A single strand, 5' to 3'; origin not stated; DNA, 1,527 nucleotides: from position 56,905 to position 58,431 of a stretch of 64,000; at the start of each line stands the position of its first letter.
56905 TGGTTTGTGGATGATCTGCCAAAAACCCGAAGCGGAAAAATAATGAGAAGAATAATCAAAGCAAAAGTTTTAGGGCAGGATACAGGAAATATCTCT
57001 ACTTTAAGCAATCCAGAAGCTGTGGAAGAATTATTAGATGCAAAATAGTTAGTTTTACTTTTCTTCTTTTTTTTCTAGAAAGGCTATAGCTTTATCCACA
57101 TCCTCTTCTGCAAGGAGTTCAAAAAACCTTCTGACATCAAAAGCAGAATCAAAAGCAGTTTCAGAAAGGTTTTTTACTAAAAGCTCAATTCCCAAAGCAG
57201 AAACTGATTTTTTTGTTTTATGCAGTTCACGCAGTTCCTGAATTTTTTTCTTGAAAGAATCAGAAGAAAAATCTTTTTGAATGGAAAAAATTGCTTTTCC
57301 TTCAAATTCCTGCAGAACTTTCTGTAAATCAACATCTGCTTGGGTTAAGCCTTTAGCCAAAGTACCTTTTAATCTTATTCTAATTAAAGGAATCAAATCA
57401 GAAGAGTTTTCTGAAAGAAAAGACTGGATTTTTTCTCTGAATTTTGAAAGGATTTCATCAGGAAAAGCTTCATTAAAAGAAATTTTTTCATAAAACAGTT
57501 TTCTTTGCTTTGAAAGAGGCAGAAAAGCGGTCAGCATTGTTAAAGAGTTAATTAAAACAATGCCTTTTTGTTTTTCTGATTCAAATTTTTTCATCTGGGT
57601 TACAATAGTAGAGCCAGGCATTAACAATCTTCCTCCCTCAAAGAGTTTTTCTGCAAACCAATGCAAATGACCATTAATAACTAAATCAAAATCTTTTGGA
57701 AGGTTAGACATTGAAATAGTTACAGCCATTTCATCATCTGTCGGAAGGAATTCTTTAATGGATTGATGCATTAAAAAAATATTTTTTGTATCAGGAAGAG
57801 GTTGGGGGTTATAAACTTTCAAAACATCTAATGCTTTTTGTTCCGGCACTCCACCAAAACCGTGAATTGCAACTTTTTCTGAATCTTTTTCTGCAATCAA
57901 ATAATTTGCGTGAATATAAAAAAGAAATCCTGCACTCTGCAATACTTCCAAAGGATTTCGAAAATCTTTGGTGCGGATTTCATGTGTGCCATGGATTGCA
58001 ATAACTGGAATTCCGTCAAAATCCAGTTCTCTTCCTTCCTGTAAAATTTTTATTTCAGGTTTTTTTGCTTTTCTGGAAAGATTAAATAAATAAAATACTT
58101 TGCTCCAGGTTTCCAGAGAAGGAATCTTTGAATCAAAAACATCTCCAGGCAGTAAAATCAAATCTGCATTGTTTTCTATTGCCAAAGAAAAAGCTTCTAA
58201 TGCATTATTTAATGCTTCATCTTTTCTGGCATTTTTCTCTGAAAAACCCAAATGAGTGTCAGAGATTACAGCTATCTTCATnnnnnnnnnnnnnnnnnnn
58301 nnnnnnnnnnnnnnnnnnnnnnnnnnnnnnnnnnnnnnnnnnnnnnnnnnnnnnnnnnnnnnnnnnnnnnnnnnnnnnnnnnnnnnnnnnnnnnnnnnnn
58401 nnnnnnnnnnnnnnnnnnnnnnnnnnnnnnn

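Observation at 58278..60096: ThiI function split into a THUMP protein with a dead PP-loop and a stand-alone live PP-loop protein, in permuted order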

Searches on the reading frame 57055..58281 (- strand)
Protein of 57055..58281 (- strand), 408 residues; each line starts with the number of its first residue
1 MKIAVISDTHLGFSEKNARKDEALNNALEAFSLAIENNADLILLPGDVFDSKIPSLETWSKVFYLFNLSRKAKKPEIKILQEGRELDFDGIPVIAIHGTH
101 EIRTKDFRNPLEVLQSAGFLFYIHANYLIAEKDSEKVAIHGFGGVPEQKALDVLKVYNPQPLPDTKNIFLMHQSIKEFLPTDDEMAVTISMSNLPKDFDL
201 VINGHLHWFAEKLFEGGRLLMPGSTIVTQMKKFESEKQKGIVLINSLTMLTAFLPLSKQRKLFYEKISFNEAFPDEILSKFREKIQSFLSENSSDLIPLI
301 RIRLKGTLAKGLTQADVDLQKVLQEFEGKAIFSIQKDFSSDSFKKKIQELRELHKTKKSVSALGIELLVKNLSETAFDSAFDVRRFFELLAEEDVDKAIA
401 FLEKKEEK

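Call 3: search_protein_families(library=pfam, proteins=[window:57055-58281:-], max_evalue=1)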
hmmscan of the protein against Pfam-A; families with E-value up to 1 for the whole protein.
window:57055-58281:- (408 aa): 2 families
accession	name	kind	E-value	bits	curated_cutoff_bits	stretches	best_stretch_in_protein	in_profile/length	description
PF00149.33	Metallophos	-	2.4e-12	48.1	21.5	1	1-208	1-190/191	Calcineurin-like phosphoesterase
PF12850.12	Metallophos_2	-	7.9e-07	29.6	27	1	1-227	1-137/154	Calcineurin-like phosphoesterase superfamily domain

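Call 31: search_protein_families(library=ncbifam, proteins=[window:57055-58281:-], max_evalue=0.01)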
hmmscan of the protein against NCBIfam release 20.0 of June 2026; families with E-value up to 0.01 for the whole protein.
window:57055-58281:- (408 aa): 8 families
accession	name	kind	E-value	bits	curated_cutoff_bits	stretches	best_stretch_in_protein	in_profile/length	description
NF041031.1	Mre11_Sulfo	equivalog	2.7e-23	82.8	500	1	4-404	3-370/374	DNA double-strand break repair protein Mre11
TIGR00583.1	mre11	equivalog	1.4e-15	57.2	434.6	1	2-272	5-308/405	DNA repair protein (mre11)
NF041029.1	Mre11_Pyroc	equivalog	3.4e-15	55.8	600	1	1-225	1-233/438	DNA double-strand break repair protein Mre11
TIGR00619.1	sbcd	subfamily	1.6e-06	28.1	77.65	1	1-64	1-65/252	exonuclease subunit SbcD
NF041030.1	Mre11_Halo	equivalog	6.3e-06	25.6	550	1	6-228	7-204/361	DNA double-strand break repair protein Mre11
TIGR00040.1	yfcE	subfamily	4.7e-05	23.5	56.25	0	169-232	82-141/158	YfcE family phosphodiesterase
NF041753.2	sbcd_Staph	equivalog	0.00011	21.1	480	0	164-308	164-315/375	exonuclease subunit SbcD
NF002704.0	PRK02507.1-2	equivalog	0.0031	16.6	570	1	272-359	100-186/410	proton extrusion protein PcxA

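Call 74: search_solved_structures(query=window:57055-58281:-, max_evalue=0.001)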
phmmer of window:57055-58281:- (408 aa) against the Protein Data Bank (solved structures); distinct sequences matched with E-value up to 0.001: 18.
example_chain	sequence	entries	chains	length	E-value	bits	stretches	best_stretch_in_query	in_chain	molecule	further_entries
3t1i_A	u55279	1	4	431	2.3e-16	63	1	2-297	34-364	Double-strand break repair protein MRE11A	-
9ulo_A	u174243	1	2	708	9.4e-16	61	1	2-298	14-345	Double-strand break repair protein MRE11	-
9q9h_D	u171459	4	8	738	1e-15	60.9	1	2-298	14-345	Double-strand break repair protein MRE11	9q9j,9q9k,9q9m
8bah_A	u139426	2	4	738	9.5e-15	57.7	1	2-298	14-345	Double-strand break repair protein MRE11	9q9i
4yke_A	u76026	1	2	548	2.7e-12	49.6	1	2-261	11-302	Mre11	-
7zr1_A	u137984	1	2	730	8e-12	48.1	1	2-258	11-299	Double-strand break repair protein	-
4hd0_A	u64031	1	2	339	4.4e-11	45.6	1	1-225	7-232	DNA double-strand break repair protein Mre11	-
1ii7_A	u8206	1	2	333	1.1e-10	44.4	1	1-225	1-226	Mre11 nuclease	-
3dsc_A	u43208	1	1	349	1.3e-10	44.1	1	1-225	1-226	DNA double-strand break repair protein mre11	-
1s8e_A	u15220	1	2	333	3.6e-10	42.6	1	1-225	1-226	exonuclease putative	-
3dsd_A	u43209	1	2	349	4.1e-10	42.5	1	1-225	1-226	DNA double-strand break repair protein mre11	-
4fcx_B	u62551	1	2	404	1.3e-08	37.5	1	2-246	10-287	DNA repair protein rad32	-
4fbw_A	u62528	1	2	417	1.5e-08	37.3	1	2-245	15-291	DNA repair protein rad32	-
4fbk_A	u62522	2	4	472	2.4e-08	36.7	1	2-246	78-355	DNA repair and telomere maintenance protein nbs1,DNA repair protein rad32 CHIMERIC PROTEIN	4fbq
3auz_A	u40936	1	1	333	1.2e-06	31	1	6-240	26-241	DNA double-strand break repair protein mre11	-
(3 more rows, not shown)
